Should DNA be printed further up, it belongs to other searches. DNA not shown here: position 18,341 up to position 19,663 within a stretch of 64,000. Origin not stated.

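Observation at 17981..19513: Shikimate-pathway enzyme AroQ and a ketopantoate-reductase-family reductase stranded inside the glycan locus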

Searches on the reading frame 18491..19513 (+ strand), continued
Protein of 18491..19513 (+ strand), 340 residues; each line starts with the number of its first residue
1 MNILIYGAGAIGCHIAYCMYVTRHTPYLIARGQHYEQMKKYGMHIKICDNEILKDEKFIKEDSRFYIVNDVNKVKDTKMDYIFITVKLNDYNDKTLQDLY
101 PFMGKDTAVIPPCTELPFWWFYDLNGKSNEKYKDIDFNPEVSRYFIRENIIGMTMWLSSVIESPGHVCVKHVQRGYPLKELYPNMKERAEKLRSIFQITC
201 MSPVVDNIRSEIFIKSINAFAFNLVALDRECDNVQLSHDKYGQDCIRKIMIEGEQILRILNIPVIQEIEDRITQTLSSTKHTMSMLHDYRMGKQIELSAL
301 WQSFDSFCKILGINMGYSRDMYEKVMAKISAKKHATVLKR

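Call 59: find_encoding_contigs(protein=P0331, flank=10000, max_places=2)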
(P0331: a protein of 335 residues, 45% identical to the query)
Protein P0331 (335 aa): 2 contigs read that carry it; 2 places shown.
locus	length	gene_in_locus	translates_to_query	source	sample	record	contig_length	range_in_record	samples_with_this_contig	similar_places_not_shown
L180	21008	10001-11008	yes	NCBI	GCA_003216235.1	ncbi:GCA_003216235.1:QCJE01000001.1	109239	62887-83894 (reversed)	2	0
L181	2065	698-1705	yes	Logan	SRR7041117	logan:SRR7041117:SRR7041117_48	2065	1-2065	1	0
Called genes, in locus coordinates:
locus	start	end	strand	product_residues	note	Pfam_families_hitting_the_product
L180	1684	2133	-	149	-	-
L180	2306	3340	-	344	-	PF03102:NeuB, PF08666:SAF (weak)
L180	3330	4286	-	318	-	-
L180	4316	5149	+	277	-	PF01370:Epimerase, PF04321:RmlD_sub_bind, PF16363:GDP_Man_Dehyd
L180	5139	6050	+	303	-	PF01073:3Beta_HSD, PF01370:Epimerase, PF02719:Polysacc_synt_2 (weak), PF04321:RmlD_sub_bind, PF16363:GDP_Man_Dehyd, PF07993:NAD_binding_4 (weak)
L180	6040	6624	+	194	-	PF13302:Acetyltransf_3 (weak), PF13420:Acetyltransf_4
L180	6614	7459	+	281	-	PF05721:PhyH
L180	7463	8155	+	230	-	PF02348:CTP_transf_3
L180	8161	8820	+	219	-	PF13489:Methyltransf_23, PF08242:Methyltransf_12, PF08241:Methyltransf_11, PF13649:Methyltransf_25 (weak), PF13847:Methyltransf_31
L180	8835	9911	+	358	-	PF01408:GFO_IDH_MocA, PF22725:GFO_IDH_MocA_C3, PF02894:GFO_IDH_MocA_C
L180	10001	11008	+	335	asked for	PF08501:Shikimate_dh_N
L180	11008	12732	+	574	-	PF02543:Carbam_trans_N, PF16861:Carbam_trans_C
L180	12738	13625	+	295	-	PF00793:DAHP_synth_1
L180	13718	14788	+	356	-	PF13469:Sulfotransfer_3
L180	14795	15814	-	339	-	-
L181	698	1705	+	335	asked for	PF08501:Shikimate_dh_N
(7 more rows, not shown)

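Call 71: predict_structure(alignment_id=A1)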
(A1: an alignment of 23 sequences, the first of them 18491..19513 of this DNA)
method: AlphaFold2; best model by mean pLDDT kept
length: 340 residues; sequences in the alignment: 23
mean_pLDDT: 92.4   pTM: 0.89
mean pLDDT of the five models: 92.4, 92.1, 91.7, 91.4, 91.3
residues with pLDDT >= 90: 270; 70-90: 61; 50-70: 7; < 50: 2
segments of 3 or more residues with pLDDT < 50: none
pLDDT, mean of each block of 10 residues (from residue 1): 96 98 97 97 94 94 97 95 90 91 95 87 91 91 95 93 96 93 96 97 93 93 95 93 98 94 92 85 80 86 94 96 95 67
secondary structure, 60 per line:
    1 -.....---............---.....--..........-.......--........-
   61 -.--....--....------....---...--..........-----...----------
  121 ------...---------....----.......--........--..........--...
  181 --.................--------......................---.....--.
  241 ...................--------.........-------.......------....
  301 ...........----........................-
elements in order: E2-6 H10-21 E25-29 H32-41 E43-49 E52-59 E65-68 H71-74 E81-84 H93-102 E108-110 H139-142 E150-153 E156-163 E166-175 E178-180 H183-199 H208-229 H233-237 H240-259 H268-276 H284-290 H297-311 H316-339

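Call 73: fold_search(model_id=the predicted structure, library=pdb)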
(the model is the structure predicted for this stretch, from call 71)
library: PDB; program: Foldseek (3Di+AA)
matches with E <= 10: 1354; with E <= 0.001: 201
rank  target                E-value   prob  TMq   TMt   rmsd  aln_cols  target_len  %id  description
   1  3ghy_B                5.7e-18  1.00  0.78  0.82   4.2       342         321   18  Crystal structure of a putative ketopantoate reductase from Ralstonia solanacearum MolK2 (released 2009-03-17)
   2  5hws_C                8.8e-17  1.00  0.75  0.83   4.4       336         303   18  Crystal structure of ketopantoate reductase from Thermococcus kodakarensis complexed with NADP+ (released 2016-05-18)
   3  5hws_A                1.5e-16  1.00  0.75  0.85   4.4       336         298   18  Crystal structure of ketopantoate reductase from Thermococcus kodakarensis complexed with NADP+ (released 2016-05-18)
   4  5x20_E                2.0e-16  1.00  0.72  0.79   4.7       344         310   20  The ternary structure of D-mandelate dehydrogenase with NADH and anilino(oxo)acetate (released 2017-04-05)
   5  8wl4_A                2.1e-16  1.00  0.69  0.75   5.5       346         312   17  The structure of D-mandelate dehydrogenase with L103G and T143G mutations (released 2024-10-02)
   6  3wfi_A                2.3e-16  1.00  0.70  0.76   5.3       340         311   20  The crystal structure of D-mandelate dehydrogenase (released 2014-07-23)
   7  3wfi_B                2.3e-16  1.00  0.65  0.70   6.1       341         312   21  The crystal structure of D-mandelate dehydrogenase (released 2014-07-23)
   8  3hwr_B                5.8e-16  1.00  0.74  0.84   4.3       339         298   19  Crystal structure of PanE/ApbA family ketopantoate reductase (YP_299159.1) from Ralstonia eutropha JMP134 at 2.15 A re (released 2009-06-30)
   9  3hwr_A                6.2e-16  1.00  0.73  0.82   4.5       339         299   19  Crystal structure of PanE/ApbA family ketopantoate reductase (YP_299159.1) from Ralstonia eutropha JMP134 at 2.15 A re (released 2009-06-30)
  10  5x20_B                8.2e-16  1.00  0.73  0.80   4.4       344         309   20  The ternary structure of D-mandelate dehydrogenase with NADH and anilino(oxo)acetate (released 2017-04-05)
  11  5hws_D                1.1e-15  1.00  0.75  0.85   4.3       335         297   18  Crystal structure of ketopantoate reductase from Thermococcus kodakarensis complexed with NADP+ (released 2016-05-18)
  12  8wl3_A                1.2e-15  1.00  0.67  0.73   5.7       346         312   17  The structure of D-mandelate dehydrogenase with L243W mutation (released 2024-10-02)
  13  5ayv_A                1.4e-15  1.00  0.76  0.85   4.4       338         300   17  Crystal structure of archaeal ketopantoate reductase complexed with coenzyme A and 2-oxopantoate (released 2016-01-27)
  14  2ew2_A                1.5e-15  1.00  0.67  0.71   5.7       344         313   19  Crystal Structure of the Putative 2-Dehydropantoate 2-Reductase from Enterococcus faecalis (released 2005-12-13)
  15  8wl1                  2.4e-15  1.00  0.70  0.76   5.2       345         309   17  The crystal structure of D-mandelate dehydrogenase from Lactobacillus brevis (released 2024-10-02)
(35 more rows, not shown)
